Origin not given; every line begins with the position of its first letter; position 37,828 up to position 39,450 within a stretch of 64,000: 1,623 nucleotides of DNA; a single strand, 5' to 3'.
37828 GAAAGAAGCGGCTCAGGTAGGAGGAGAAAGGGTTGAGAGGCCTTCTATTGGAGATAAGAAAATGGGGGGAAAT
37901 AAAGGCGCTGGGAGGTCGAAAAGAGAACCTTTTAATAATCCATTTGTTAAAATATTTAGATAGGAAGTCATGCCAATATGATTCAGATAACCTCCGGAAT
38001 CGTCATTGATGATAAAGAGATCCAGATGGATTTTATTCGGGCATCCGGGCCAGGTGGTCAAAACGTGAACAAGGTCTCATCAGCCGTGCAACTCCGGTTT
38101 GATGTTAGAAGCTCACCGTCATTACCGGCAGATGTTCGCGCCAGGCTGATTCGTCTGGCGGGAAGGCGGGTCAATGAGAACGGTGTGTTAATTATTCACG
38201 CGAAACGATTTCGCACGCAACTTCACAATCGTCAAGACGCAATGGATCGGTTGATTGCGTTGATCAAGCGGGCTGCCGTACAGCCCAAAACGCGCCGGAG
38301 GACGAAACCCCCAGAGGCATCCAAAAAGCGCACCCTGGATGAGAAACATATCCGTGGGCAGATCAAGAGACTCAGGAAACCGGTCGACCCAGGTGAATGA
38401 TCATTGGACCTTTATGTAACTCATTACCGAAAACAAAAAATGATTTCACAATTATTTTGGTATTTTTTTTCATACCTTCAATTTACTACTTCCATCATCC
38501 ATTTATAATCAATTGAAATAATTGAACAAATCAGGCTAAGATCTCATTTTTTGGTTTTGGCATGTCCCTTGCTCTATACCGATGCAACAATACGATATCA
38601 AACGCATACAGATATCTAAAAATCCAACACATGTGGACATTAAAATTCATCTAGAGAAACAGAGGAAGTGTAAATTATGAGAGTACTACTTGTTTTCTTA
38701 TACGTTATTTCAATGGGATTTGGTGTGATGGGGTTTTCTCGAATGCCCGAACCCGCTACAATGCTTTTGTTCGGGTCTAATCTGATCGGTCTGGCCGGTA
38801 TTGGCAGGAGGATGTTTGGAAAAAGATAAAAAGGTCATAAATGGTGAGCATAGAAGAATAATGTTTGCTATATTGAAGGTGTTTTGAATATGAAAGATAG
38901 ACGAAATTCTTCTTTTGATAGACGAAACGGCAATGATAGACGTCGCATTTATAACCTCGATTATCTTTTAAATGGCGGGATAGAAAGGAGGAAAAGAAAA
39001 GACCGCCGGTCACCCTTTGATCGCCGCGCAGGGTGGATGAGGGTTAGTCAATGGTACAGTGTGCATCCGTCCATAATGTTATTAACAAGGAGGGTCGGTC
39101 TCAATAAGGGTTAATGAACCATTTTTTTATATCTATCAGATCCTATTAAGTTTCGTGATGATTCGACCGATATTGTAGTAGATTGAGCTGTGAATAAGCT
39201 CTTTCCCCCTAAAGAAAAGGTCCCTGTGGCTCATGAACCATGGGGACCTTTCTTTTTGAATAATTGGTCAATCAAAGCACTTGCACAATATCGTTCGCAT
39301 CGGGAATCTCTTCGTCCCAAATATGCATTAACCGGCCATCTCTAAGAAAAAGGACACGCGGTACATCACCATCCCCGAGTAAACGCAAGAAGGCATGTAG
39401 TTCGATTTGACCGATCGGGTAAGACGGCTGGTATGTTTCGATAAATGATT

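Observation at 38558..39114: Sigma-54 promoter driving a 50-aa 'tag-only' PEP-CTERM protein and an Arg-rich DRR-repeat protein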

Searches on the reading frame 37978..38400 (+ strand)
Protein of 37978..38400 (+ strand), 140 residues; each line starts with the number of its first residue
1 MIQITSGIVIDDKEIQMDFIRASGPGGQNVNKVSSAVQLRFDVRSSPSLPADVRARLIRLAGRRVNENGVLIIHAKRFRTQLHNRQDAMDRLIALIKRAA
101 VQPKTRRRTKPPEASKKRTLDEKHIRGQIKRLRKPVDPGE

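Call 8: find_encoding_contigs(protein=window:37978-38400:+, flank=10000, max_places=6)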
Protein window:37978-38400:+ (140 aa): 1 contig read that carries it; 1 place shown.
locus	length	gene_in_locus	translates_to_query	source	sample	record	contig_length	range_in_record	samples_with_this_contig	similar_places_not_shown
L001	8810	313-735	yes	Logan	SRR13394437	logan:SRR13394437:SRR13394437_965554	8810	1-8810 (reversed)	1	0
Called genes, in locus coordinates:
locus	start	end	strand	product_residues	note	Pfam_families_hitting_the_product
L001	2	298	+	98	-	?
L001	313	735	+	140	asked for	PF00472:RF-1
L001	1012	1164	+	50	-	-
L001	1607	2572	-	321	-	PF07291:MauE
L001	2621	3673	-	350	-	PF02445:NadA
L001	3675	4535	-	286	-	PF02634:FdhD-NarQ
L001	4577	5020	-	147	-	PF03473:MOSC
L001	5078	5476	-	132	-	PF02082:Rrf2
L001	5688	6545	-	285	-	PF08443:RimK (weak)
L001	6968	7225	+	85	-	-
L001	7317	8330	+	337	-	-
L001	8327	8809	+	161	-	?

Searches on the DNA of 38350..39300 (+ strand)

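Call 67: search_rna_families(source=window, start=38350, end=39300, threshold=evalue, max_evalue=1)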
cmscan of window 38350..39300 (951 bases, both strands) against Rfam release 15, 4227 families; matches with E-value up to 1: 2.
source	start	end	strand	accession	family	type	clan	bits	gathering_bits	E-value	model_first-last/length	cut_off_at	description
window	39208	39258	+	RF00976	mir-583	Gene; miRNA;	-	21.4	80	0.16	1-62/62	no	mir-583 microRNA precursor family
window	39207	39260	-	RF00976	mir-583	Gene; miRNA;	-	21.4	80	0.16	1-62/62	no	mir-583 microRNA precursor family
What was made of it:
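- Tried and rejected: Rfam on 38350-39300 gave only a chance miRNA-like hit on the terminator hairpin (call 67).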

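Call 89: search_dna_similar(query=window:38550-38612:+, collection=plasmids, mode=distant, max_evalue=10, max_rows=15)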
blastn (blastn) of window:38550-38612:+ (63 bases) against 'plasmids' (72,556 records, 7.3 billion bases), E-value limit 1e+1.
Records with a match: 1; places in all: 1; records where one place covers at least 80% of the query: 0.
Best place of each record, by identity: 80-90% 1.
By first word of the organism name: Candidatus 1.
By predicted mobility (MOB-suite, as given by PLSDB): mobilizable 1.
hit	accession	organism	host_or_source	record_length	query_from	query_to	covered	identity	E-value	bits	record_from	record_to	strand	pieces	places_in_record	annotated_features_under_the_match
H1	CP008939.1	Candidatus Paracaedimonas acanthamoebae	Acanthamoeba polyphaga HN-3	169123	27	54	44%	89.3%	1e+0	38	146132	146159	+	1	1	hypothetical protein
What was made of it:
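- Tried and rejected: blastn of the promoter and leader against plasmids found nothing useful (call 89).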
